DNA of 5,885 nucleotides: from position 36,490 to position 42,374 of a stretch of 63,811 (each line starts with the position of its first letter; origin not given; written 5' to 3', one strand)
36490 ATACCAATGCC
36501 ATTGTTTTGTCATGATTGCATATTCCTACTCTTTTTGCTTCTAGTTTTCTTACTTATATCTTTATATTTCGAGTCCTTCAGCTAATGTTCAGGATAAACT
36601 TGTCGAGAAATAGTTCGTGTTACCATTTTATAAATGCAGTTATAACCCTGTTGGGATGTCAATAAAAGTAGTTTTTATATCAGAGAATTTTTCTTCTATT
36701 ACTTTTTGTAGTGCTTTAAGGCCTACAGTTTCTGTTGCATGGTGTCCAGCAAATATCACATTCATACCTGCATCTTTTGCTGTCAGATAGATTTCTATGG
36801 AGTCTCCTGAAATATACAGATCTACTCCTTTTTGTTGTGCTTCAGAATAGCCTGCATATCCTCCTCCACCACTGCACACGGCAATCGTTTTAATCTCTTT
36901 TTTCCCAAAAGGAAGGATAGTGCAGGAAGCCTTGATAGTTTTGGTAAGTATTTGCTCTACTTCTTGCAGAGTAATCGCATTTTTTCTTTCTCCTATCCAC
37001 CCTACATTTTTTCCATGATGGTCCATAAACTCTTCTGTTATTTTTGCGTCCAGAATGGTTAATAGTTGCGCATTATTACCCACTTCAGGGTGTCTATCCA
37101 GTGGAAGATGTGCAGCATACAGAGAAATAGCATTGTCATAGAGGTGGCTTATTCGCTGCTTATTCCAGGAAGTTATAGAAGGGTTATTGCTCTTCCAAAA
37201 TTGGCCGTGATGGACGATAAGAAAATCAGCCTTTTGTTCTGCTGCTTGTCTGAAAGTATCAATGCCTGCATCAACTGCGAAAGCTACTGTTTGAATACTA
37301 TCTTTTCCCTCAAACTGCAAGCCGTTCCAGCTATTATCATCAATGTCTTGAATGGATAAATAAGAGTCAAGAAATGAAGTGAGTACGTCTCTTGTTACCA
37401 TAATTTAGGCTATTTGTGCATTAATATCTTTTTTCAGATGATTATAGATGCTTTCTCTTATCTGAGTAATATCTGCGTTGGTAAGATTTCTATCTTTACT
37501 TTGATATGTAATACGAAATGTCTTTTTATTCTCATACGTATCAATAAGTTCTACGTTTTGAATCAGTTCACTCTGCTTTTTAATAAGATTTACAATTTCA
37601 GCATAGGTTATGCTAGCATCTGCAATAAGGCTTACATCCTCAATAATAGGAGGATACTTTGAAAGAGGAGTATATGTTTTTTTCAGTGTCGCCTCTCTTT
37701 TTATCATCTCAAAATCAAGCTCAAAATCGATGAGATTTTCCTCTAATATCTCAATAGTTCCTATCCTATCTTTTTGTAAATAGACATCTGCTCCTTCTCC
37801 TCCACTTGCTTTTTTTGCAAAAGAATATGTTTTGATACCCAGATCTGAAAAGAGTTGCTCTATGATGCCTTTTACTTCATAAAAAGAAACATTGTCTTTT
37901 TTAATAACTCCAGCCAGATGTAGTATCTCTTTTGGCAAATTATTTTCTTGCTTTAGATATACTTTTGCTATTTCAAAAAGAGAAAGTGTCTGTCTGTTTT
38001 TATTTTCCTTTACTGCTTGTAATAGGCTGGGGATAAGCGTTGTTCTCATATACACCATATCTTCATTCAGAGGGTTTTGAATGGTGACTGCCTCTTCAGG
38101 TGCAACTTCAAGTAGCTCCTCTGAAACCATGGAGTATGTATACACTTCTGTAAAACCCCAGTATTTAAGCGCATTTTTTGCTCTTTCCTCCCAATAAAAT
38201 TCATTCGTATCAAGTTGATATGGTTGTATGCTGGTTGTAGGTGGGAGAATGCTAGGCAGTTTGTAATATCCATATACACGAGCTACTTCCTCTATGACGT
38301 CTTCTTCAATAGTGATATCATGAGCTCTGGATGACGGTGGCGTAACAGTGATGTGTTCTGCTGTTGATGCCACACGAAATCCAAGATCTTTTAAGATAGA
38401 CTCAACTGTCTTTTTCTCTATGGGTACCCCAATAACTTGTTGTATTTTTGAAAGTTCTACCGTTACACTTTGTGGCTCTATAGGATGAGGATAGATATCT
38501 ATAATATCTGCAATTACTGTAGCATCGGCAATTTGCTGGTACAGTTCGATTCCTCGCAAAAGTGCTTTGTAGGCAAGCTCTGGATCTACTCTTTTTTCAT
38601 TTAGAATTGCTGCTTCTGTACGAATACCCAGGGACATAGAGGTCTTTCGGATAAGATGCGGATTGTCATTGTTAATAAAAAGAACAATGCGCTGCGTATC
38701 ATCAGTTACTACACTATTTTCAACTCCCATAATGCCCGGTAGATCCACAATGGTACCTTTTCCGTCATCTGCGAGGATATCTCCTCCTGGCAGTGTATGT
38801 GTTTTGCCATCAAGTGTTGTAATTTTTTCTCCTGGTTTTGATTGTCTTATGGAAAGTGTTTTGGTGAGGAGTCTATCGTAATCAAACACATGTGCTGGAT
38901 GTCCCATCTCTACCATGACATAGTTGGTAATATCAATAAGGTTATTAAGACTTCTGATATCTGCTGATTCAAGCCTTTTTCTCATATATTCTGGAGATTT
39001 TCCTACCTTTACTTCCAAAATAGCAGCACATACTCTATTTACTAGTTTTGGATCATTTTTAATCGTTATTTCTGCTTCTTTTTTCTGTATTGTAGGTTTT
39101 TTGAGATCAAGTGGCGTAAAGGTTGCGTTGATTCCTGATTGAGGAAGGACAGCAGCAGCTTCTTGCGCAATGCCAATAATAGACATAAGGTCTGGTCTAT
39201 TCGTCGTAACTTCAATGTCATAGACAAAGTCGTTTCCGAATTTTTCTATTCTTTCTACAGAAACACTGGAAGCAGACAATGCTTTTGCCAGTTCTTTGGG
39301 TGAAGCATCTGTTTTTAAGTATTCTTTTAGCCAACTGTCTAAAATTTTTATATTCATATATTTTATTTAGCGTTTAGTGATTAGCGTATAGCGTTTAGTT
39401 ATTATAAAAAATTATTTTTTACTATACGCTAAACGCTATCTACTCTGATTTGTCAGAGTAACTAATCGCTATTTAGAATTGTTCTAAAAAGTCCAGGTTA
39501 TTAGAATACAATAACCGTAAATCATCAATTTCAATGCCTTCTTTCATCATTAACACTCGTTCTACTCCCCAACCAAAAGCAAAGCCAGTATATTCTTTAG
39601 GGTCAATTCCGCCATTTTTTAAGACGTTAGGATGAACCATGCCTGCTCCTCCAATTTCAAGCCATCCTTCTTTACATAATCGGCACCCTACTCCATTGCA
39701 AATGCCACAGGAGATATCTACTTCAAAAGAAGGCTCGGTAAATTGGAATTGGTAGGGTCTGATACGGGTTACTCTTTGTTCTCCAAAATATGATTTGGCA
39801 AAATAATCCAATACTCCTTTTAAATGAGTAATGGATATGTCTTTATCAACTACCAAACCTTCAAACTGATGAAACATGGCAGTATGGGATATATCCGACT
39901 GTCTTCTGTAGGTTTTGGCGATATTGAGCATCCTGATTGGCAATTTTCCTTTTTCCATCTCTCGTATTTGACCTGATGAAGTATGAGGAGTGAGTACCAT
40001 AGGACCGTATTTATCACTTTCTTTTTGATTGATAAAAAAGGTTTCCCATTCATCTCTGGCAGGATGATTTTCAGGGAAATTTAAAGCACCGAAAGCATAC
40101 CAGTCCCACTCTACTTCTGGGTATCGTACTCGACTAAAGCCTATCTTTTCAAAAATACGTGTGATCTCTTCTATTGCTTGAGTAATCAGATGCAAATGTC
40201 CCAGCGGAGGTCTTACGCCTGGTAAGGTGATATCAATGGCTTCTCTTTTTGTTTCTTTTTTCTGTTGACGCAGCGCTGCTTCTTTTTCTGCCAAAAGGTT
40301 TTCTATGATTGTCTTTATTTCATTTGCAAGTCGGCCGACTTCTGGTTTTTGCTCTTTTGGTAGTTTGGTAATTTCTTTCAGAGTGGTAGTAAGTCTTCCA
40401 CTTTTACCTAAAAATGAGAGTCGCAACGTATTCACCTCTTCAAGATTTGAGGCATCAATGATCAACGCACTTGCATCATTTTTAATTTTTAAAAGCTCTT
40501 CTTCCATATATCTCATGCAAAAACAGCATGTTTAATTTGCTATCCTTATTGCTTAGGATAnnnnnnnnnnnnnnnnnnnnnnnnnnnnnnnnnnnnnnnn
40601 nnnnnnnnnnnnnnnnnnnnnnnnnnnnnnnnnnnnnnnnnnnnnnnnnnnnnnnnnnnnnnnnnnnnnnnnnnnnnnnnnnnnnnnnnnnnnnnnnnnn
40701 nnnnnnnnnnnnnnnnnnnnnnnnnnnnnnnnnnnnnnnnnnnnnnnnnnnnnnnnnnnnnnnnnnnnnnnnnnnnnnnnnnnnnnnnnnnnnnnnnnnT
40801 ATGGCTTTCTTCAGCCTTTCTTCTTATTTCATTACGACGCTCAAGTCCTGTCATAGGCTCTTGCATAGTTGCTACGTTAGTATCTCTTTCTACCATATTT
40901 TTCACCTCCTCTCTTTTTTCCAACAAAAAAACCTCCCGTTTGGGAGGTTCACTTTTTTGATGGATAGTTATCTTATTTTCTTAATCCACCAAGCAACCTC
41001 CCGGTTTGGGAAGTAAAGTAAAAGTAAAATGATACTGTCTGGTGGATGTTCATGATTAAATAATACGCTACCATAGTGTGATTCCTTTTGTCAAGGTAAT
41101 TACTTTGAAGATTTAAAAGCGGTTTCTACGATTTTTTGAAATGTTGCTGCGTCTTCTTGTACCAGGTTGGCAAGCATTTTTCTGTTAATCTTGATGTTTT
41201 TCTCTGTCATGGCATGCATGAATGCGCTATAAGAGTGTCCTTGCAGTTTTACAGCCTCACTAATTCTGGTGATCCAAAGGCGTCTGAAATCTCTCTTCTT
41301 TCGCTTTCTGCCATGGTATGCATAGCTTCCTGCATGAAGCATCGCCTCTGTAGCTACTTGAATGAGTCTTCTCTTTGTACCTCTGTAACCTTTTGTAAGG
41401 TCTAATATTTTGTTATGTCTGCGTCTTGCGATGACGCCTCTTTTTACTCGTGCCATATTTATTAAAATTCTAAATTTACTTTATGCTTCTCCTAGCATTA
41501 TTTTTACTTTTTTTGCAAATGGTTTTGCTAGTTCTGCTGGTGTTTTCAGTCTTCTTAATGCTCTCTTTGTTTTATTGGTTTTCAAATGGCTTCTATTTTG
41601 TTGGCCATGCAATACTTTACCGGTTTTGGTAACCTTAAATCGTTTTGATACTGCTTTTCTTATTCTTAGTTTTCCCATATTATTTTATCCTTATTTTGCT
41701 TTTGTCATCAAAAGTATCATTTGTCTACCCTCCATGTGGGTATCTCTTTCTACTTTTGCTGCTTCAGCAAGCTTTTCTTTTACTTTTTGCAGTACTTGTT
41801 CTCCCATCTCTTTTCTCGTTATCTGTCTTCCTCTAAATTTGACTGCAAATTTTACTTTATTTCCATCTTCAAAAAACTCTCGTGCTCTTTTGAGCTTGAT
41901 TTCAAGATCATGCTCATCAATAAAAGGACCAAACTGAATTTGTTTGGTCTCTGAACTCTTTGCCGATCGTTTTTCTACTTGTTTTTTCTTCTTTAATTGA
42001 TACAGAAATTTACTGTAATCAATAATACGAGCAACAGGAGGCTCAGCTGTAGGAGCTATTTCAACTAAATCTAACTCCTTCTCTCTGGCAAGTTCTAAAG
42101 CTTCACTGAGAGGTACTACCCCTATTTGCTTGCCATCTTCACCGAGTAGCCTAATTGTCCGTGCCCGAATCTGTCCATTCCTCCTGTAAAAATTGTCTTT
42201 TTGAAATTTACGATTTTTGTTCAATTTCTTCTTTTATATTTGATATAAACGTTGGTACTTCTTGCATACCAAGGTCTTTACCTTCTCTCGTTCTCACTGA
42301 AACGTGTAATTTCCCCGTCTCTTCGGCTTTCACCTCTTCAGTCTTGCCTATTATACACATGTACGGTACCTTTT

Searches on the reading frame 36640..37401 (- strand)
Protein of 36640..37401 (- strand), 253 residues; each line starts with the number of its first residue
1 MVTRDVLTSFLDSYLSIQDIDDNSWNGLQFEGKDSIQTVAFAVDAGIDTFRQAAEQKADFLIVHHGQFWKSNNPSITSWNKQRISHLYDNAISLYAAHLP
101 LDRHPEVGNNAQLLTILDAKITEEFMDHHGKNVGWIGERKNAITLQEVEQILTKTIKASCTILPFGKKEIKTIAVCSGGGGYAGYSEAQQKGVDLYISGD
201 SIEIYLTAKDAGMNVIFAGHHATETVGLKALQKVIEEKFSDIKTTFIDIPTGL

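Call 36: search_protein_families(library=pfam, proteins=[window:36640-37401:-], max_evalue=0.001)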
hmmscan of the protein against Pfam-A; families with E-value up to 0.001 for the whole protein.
window:36640-37401:- (253 aa): 1 family
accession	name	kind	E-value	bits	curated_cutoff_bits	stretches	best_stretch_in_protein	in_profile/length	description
PF01784.24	DUF34_NIF3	-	2.3e-58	198.2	23.4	1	4-248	3-251/256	Duf34/NIF3 (NGG1p interacting factor 3)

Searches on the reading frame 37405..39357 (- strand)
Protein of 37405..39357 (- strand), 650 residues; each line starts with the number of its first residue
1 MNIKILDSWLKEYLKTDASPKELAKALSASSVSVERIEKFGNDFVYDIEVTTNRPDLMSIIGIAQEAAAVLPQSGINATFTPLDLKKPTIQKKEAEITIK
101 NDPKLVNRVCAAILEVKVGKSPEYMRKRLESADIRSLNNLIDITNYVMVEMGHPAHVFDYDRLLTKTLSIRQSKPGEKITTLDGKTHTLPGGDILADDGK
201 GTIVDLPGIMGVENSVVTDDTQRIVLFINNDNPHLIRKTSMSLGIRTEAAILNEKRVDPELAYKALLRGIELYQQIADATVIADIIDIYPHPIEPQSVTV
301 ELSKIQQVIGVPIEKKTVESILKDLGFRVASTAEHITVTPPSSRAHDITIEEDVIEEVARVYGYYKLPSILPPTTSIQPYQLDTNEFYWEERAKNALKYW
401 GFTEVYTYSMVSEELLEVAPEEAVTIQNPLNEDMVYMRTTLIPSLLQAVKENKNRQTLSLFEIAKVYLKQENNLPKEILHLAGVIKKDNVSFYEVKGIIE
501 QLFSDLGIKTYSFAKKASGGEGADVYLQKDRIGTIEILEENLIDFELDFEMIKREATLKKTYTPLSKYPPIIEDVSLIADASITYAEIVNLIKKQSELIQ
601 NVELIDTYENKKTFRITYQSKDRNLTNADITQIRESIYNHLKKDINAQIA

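Call 36: search_protein_families(library=pfam, proteins=[window:37405-39357:-], max_evalue=0.001)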
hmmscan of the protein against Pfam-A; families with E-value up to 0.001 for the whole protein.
window:37405-39357:- (650 aa): 4 families
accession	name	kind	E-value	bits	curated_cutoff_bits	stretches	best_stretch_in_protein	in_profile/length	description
PF03483.22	B3_4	-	1.7e-47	161.7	29.3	1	111-277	8-173/174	B3/4 domain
PF17759.6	tRNA_synthFbeta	-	1.7e-36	126.2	22.4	1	384-539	16-194/214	Phenylalanyl tRNA synthetase beta chain CLM domain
PF03484.21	B5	-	7.6e-24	84.1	28.6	1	298-364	1-67/67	tRNA synthetase B5 domain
PF03147.19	FDX-ACB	-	2e-16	60.6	31.1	1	566-649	1-93/94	Ferredoxin-fold anticodon binding domain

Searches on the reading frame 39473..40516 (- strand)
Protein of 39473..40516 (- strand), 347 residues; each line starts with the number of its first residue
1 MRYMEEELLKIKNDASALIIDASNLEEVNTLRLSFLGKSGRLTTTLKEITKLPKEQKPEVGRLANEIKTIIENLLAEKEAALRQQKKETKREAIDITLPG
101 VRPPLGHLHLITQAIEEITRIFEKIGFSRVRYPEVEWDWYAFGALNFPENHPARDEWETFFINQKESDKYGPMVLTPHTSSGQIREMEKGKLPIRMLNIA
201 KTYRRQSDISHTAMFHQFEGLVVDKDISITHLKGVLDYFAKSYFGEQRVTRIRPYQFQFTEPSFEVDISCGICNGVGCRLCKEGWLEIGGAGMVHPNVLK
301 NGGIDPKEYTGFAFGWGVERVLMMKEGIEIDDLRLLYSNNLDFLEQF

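Call 36: search_protein_families(library=pfam, proteins=[window:39473-40516:-], max_evalue=0.001)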
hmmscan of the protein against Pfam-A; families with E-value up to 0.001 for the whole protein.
window:39473-40516:- (347 aa): 2 families
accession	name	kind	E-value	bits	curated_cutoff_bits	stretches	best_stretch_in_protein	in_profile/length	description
PF01409.25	tRNA-synt_2d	-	2.2e-82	276.7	19.8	1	94-347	2-246/246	tRNA synthetases class II core domain (F)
PF02912.23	Phe_tRNA-synt_N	-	2.3e-19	69.6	22.3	1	23-90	1-68/69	Aminoacyl tRNA synthetase class II, N-terminal domain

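Call 37: find_related_loci(query=window:39473-40516:-, collection=genome_contigs, flank=10000)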
Query window:39473-40516:- (347 aa) in genome_contigs; peptide patterns used: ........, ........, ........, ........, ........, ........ (x = any residue, [..] = any of these).
295 stretches matched a pattern; 245 encode a relative of the query (tblastn E <= 1e-3); the best 80 are kept; 80 distinct loci.
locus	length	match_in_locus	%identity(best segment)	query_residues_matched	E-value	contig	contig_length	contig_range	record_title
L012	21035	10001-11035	76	4-347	0e+0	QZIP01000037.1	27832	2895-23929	MAG: Candidatus Parcubacteria bacterium isolate SURF_62 Ga0104751_1002565, whole genome shotgun sequence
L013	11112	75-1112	76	4-347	0e+0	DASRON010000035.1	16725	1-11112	MAG TPA_asm: Patescibacteria group bacterium isolate SMAG_U10269 k141_355208, whole genome shotgun sequence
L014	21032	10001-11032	73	4-347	0e+0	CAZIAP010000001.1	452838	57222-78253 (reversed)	MAG TPA_asm: uncultured Gammaproteobacteria bacterium isolate SRP144015_co1_80 genome assembly, contig: NODE_5_length_45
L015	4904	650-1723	70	4-347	0e+0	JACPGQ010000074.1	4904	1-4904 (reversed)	MAG: Candidatus Levyibacteriota bacterium isolate NC_groundwater_392_Ag_B-0.1um_43_10 GD18-4_B1_scaffold_1884775, whole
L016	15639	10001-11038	73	3-347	3e-179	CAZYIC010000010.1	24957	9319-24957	MAG TPA_asm: uncultured Gammaproteobacteria bacterium isolate binchicken_co38_456 genome assembly, contig: NODE_4124_len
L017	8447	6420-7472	72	4-347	8e-179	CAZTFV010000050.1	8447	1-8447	MAG TPA_asm: uncultured Gammaproteobacteria bacterium isolate SRP269290_co1_791 genome assembly, contig: NODE_13916_leng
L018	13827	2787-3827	71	1-347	8e-178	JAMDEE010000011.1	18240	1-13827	MAG: Patescibacteria group bacterium isolate FK_Sedi_B_Bin.111 NODE_11013_length_18240_cov_18.1789, whole genome shotgun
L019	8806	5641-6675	72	4-347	2e-177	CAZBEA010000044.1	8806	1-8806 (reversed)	MAG TPA_asm: uncultured Gammaproteobacteria bacterium isolate binchicken_co16_305 genome assembly, contig: NODE_13128_le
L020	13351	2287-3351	70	1-347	8e-177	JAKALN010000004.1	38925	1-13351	MAG: bacterium isolate WY5.bin128 NODE_1461_length_38925_cov_8.963890, whole genome shotgun sequence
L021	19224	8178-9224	72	1-347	5e-176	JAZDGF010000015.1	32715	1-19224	MAG: Candidatus Levyibacteriota bacterium isolate MEGAHIT-group-0.239 k141_6069135, whole genome shotgun sequence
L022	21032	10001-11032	71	4-347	2e-176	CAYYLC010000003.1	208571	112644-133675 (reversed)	MAG TPA_asm: uncultured Gammaproteobacteria bacterium isolate binchicken_co173_361 genome assembly, contig: NODE_91_leng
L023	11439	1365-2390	71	7-347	8e-176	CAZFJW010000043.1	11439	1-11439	MAG TPA_asm: uncultured Gammaproteobacteria bacterium isolate SRP342105_co1_31 genome assembly, contig: NODE_7765_length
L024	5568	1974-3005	73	4-347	2e-178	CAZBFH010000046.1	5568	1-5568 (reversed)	MAG TPA_asm: uncultured Gammaproteobacteria bacterium isolate SRP342105_co2_162 genome assembly, contig: NODE_17012_leng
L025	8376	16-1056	71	1-347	1e-175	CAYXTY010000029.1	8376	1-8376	MAG TPA_asm: uncultured Gammaproteobacteria bacterium isolate SRP286056_co1_91 genome assembly, contig: NODE_11348_lengt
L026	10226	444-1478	71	3-347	2e-175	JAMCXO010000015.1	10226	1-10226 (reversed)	MAG: Patescibacteria group bacterium isolate FK_Sedi_B_Bin.407 NODE_27416_length_10226_cov_6.63917, whole genome shotgun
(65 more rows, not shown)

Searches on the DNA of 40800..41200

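Call 70: search_rna_families(source=window, start=40800, end=41200, threshold=evalue, max_evalue=10)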
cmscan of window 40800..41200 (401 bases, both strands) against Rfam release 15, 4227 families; matches with E-value up to 10: 15.
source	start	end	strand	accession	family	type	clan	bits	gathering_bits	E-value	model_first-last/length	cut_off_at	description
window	40922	41048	-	RF01859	Phe_leader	Cis-reg; leader;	-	28.3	55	0.0086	1-125/125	no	Phenylalanine leader peptide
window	40930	41015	+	RF00794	mir-42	Gene; miRNA;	CL00088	24.3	70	0.0038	1-102/102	no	mir-42 microRNA precursor family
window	40925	41022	-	RF02379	csRNA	Gene; sRNA;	-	18.5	57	6.1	1-93/93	no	Cia-dependent small RNA csRNA1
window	40898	40957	+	RF01859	Phe_leader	Cis-reg; leader;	-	17.3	55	2.4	1-125/125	no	Phenylalanine leader peptide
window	40814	40957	+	RF02356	BjrC1505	Gene; sRNA;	-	16.4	50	0.95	1-140/140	no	Alphaproteobacterial sRNA BjrC1505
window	40924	41063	-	RF02452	ncr1575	Gene; sRNA;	-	16.4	60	8.3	1-212/212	no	Bacillus sRNA ncr1575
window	40902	40960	-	RF00516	ylbH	Cis-reg; leader;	-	16.2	50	0.37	1-122/122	no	ylbH leader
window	40923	41033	-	RF00106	RNAI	Gene; antisense;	-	15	47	2.6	1-102/102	no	RNAI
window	40908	40971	-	RF03680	mir-9465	Gene; miRNA;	-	14.5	63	3.8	1-74/74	no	mir-9465 microRNA precursor family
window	40973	40996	-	RF00180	REN-SRE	Cis-reg;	-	13.3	41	1.2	1-24/37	no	Renin stability regulatory element (REN-SRE)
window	40894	40956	+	RF00106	RNAI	Gene; antisense;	-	13.2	47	6.6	1-102/102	no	RNAI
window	40926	41012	+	RF02508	Atu_Ti4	Gene; sRNA;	-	12.7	40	9.5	1-107/107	no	Rhizobiales sRNA Atu_Ti4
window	40995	41065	+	RF00420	SNORA61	Gene; snRNA; snoRNA; HACA-box;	-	12.3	74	9.3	1-132/132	no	Small nucleolar RNA SNORA61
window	40930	40982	-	RF01407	STnc560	Gene; sRNA;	-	11.9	55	4.1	73-125/214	no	STnc560 Hfq binding RNA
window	40908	40985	-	RF02574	Ricks_sRNA10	Gene; sRNA;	-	11.7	97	4.5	1-352/352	no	Rickettsia sRNA 10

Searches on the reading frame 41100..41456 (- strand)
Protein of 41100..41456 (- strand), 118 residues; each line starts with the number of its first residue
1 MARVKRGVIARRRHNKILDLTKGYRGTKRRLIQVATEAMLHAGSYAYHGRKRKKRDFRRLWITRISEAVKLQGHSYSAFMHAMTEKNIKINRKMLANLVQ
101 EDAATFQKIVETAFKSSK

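Call 36: search_protein_families(library=pfam, proteins=[window:41100-41456:-], max_evalue=0.001)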
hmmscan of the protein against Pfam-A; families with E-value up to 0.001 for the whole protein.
window:41100-41456:- (118 aa): 1 family
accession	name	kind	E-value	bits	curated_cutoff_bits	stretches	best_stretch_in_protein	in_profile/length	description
PF00453.23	Ribosomal_L20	-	8.2e-38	129.3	30.8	1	3-109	1-107/107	Ribosomal protein L20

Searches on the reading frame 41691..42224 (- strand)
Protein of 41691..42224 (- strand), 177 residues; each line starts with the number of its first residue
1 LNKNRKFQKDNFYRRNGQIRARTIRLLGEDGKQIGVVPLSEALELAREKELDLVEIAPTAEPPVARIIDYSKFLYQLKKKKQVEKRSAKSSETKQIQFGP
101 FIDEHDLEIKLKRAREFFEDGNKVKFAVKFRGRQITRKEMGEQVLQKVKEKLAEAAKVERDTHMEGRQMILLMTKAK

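Call 61: search_protein_families(library=pfam, proteins=[window:41691-42224:-], max_evalue=0.01)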
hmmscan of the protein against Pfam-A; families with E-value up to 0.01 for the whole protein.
window:41691-42224:- (177 aa): 2 families
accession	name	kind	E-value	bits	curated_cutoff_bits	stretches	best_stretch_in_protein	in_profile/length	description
PF05198.21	IF3_N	-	4e-30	104.2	26.9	1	16-82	2-68/70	Translation initiation factor IF-3, N-terminal domain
PF00707.27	IF3_C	-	3.4e-29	101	34.8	1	92-174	2-84/86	Translation initiation factor IF-3, C-terminal domain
